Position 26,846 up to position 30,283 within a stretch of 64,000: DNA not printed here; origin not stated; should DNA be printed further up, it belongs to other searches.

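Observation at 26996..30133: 1045-aa fusion of an O-antigen-ligase/polymerase-like module with an ArnT/PMT-like GT-C module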

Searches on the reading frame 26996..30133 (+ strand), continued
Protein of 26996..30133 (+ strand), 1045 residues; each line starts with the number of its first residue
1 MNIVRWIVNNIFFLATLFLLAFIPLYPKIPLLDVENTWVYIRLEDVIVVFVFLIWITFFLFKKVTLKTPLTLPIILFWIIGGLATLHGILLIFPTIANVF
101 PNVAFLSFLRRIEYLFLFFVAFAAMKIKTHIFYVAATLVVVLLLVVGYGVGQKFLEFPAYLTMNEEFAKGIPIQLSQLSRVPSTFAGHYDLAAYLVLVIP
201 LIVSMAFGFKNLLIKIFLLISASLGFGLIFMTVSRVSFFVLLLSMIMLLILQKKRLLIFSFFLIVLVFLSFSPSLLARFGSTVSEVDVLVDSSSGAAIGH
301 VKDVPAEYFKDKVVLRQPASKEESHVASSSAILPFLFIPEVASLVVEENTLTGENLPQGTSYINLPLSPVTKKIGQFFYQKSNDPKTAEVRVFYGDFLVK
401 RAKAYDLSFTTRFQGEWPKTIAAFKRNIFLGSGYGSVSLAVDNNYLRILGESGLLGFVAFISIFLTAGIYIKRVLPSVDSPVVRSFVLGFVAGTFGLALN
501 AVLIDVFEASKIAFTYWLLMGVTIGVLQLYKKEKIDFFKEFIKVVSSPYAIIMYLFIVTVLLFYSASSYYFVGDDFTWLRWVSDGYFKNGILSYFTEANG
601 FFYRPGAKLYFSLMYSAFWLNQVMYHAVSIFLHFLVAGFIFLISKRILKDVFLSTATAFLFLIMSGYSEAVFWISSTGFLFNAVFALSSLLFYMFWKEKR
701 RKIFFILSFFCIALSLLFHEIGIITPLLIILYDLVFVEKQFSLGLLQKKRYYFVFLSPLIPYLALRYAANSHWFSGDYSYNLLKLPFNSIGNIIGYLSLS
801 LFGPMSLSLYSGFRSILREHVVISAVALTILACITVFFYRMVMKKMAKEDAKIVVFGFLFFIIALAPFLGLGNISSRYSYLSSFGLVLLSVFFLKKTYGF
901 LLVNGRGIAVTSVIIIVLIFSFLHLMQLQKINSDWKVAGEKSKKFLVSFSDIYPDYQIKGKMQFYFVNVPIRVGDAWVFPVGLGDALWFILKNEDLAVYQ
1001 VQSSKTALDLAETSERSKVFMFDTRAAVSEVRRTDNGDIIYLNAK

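Call 41: fold_search(model_id=the predicted structure, library=pdb)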
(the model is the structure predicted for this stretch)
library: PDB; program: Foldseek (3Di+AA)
matches with E <= 10: 113; with E <= 0.001: 0
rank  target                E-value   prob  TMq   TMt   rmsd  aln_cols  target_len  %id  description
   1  7oci_F                4.1e-03  1.00  0.27  0.42  13.2       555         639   12  Cryo-EM structure of yeast Ost6p containing oligosaccharyltransferase complex (released 2022-02-16)
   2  8agc_A                4.4e-03  1.00  0.28  0.39  13.8       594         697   11  Structure of yeast oligosaccharylransferase complex with lipid-linked oligosaccharide and non-acceptor peptide bound (released 2022-12-07)
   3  3rce_A                6.9e-03  1.00  0.24  0.34  10.5       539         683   12  Bacterial oligosaccharyltransferase PglB (released 2011-06-15)
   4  5ogl_A                8.5e-03  1.00  0.26  0.35  10.5       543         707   14  Structure of bacterial oligosaccharyltransferase PglB in complex with an acceptor peptide and an lipid-linked oligosac (released 2017-10-25)
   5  6c26_A                1.0e-02  1.00  0.27  0.41  13.0       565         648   12  The Cryo-EM structure of a eukaryotic oligosaccharyl transferase complex (released 2018-01-31)
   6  5ezm                  1.0e-02  1.00  0.28  0.49  10.2       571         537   12  Crystal Structure of ArnT from Cupriavidus metallidurans in the apo state (released 2016-02-17)
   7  9n9j_I                1.1e-02  1.00  0.25  0.36  16.0       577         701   10  Structure of a GRP94 folding intermediate engaged with a CCDC134- and FKBP11-bound secretory translocon (released 2025-11-19)
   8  6ezn_F                1.2e-02  1.00  0.28  0.42  13.2       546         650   12  Cryo-EM structure of the yeast oligosaccharyltransferase (OST) complex (released 2018-01-17)
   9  7tpg_B                1.2e-02  1.00  0.24  0.56  12.7       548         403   13  Single-Particle Cryo-EM Structure of the WaaL O-antigen ligase in its ligand bound state (released 2022-04-06)
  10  8age_A                2.3e-02  1.00  0.28  0.42  13.3       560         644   11  Structure of yeast oligosaccharylransferase complex with acceptor peptide bound (released 2022-12-07)
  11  6ftg_5                2.4e-02  1.00  0.27  0.41  14.6       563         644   11  Subtomogram average of OST-containing ribosome-translocon complexes from canine rough microsomal membranes (released 2018-03-21)
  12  8b6l_I                2.6e-02  1.00  0.28  0.40  13.8       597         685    9  Subtomogram average of the human Sec61-TRAP-OSTA-translocon (released 2022-12-07)
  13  6s7t_A                4.8e-02  1.00  0.28  0.39  14.6       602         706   10  Cryo-EM structure of human oligosaccharyltransferase complex OST-B (released 2019-12-18)
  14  8agb_A                5.3e-02  1.00  0.26  0.38  12.8       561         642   12  Structure of yeast oligosaccharylransferase complex with lipid-linked oligosaccharide bound (released 2022-12-07)
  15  6gxc_A                5.5e-02  1.00  0.25  0.35  10.0       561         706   13  Bacterial oligosaccharyltransferase PglB in complex with an inhibitory peptide and a reactive lipid-linked oligosaccha (released 2018-11-14)
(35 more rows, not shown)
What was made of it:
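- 26996..28585 (+): N-module (aa 1-530): 12-TM WaaL/Wzy_C-like GT-C_B domain. Foldseek to 7tpg_B gives TMt 0.56 (call 41).
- Foldseek agrees (call 41).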

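Call 44: find_related_loci(query=A1, collection=genome_contigs, flank=6000)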
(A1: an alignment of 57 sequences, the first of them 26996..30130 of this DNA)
Query A1 (1045 aa) in genome_contigs; peptide patterns used: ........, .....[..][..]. (x = any residue, [..] = any of these).
599 stretches matched a pattern (row limit reached: there are more); 583 encode a relative of the query (tblastn E <= 1e-3); the best 80 are kept; 80 distinct loci.
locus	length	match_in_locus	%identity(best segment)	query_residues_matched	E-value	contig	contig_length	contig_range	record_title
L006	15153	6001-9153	65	1-1036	0e+0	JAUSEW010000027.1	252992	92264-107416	MAG: Candidatus Levyibacteriota bacterium isolate E14_maxbin.252 E14_k141_1713433, whole genome shotgun sequence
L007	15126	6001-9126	61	1-1044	0e+0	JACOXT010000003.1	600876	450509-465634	MAG: Candidatus Levyibacteriota bacterium isolate NC_groundwater_160_Ag_S-0.1um_36_20 S4_GD2017_2_S1_scaffold_58, whole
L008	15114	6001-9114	61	1-1031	0e+0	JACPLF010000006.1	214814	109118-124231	MAG: Candidatus Levyibacteriota bacterium isolate NC_groundwater_514_Ag_S-0.1um_37_12 S35_SO-1_scaffold_96964, whole gen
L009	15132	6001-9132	61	1-1040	0e+0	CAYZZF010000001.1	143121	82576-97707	MAG TPA_asm: uncultured Gammaproteobacteria bacterium isolate SRP093762_co1_95 genome assembly, contig: NODE_60_length_1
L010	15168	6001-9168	60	1-1034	0e+0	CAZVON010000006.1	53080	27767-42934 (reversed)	MAG TPA_asm: uncultured Gammaproteobacteria bacterium isolate SRP269290_co3_805 genome assembly, contig: NODE_485_length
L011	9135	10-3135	56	1-1040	0e+0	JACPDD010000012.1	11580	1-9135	MAG: Candidatus Levyibacteriota bacterium isolate NC_groundwater_300_Ag_B-0.1um_39_8 S7_GD2017_3_B1_scaffold_2561, whole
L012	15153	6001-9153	56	6-1033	0e+0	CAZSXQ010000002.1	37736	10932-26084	MAG TPA_asm: uncultured Gammaproteobacteria bacterium isolate SRP011637_co1_148 genome assembly, contig: NODE_223_length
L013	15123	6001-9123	57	1-1039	0e+0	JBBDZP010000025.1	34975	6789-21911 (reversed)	MAG: Candidatus Levyibacteriota bacterium isolate LejiaD_39_46 Lejia_D_1992_length_34975_cov_27, whole genome shotgun se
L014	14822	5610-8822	56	1-1033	0e+0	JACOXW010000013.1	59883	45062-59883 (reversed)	MAG: Candidatus Levyibacteriota bacterium isolate NC_groundwater_163_Ag_S-0.1um_40_14 S4_GD2017_2_S1_scaffold_741, whole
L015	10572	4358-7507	56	1-1036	0e+0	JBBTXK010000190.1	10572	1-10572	MAG: Patescibacteria group bacterium isolate H51-bin196_1 H51_bin196_1_000000000190, whole genome shotgun sequence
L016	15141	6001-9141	59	1-1040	0e+0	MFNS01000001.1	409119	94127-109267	MAG: Candidatus Levybacteria bacterium RIFCSPHIGHO2_01_FULL_40_16 rifcsphigho2_01_scaffold_15, whole genome shotgun sequ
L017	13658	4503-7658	55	2-1033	0e+0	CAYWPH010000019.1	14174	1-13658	MAG TPA_asm: uncultured Gammaproteobacteria bacterium isolate SRP302447_co3_825 genome assembly, contig: NODE_11943_leng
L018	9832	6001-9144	56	2-1038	0e+0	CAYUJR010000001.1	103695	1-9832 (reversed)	MAG TPA_asm: uncultured Gammaproteobacteria bacterium isolate SRP090828_co2_75 genome assembly, contig: NODE_73_length_1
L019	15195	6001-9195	54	1-1033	0e+0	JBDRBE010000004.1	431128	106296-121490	MAG: Candidatus Levyibacteriota bacterium isolate MEGAHIT-group-1.104 k141_1245768, whole genome shotgun sequence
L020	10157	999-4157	54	2-1034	0e+0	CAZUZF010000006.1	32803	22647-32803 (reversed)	MAG TPA_asm: uncultured Gammaproteobacteria bacterium isolate binchicken_co38_1268 genome assembly, contig: NODE_2792_le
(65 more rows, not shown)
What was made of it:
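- Call 44: at least 583 genome stretches encode a relative.
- Tried and rejected: A1 was used instead (call 44).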

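Call 49: search_protein_families(library=pfam, proteins=[P0008, P0011, P0110], max_evalue=0.01)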
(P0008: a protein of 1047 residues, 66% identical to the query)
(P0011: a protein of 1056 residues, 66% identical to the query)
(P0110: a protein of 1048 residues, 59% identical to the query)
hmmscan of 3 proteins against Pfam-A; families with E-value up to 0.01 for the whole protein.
P0008 (1047 aa): 2 families
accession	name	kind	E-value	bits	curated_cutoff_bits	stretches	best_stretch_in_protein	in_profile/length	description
PF04932.20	Wzy_C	-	7.8e-06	26.2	31.7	2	221-284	2-67/149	O-Antigen ligase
PF11346.13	DUF3149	-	0.00087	19.2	23.2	1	826-860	5-39/40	Protein of unknown function (DUF3149)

P0011 (1056 aa): 1 family
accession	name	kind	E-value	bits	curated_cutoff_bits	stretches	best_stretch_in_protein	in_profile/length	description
PF04932.20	Wzy_C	-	1.3e-05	25.5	31.7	2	406-471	63-149/149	O-Antigen ligase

P0110 (1048 aa): 1 family
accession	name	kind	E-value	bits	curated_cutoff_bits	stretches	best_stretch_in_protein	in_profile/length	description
PF04932.20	Wzy_C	-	2.5e-05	24.5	31.7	2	402-465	65-149/149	O-Antigen ligase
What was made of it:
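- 26996..28585 (+): Wzy_C is hit in all 10 relatives scanned (call 49).
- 27809..28351 (+): Large extracytoplasmic loop between TM9 and TM10 (aa 272-452). It carries the invariant residues R278, D406, R412, D442, R447 and E451. The Wzy_C profile halves map to aa ~221-284 and ~401-465 (call 49).
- Closest known: WaaL O-antigen ligase. Same: Weak but consistent Wzy_C profile matches across the family (call 49).
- Wzy_C is hit in 10 of 10 relatives (call 49).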
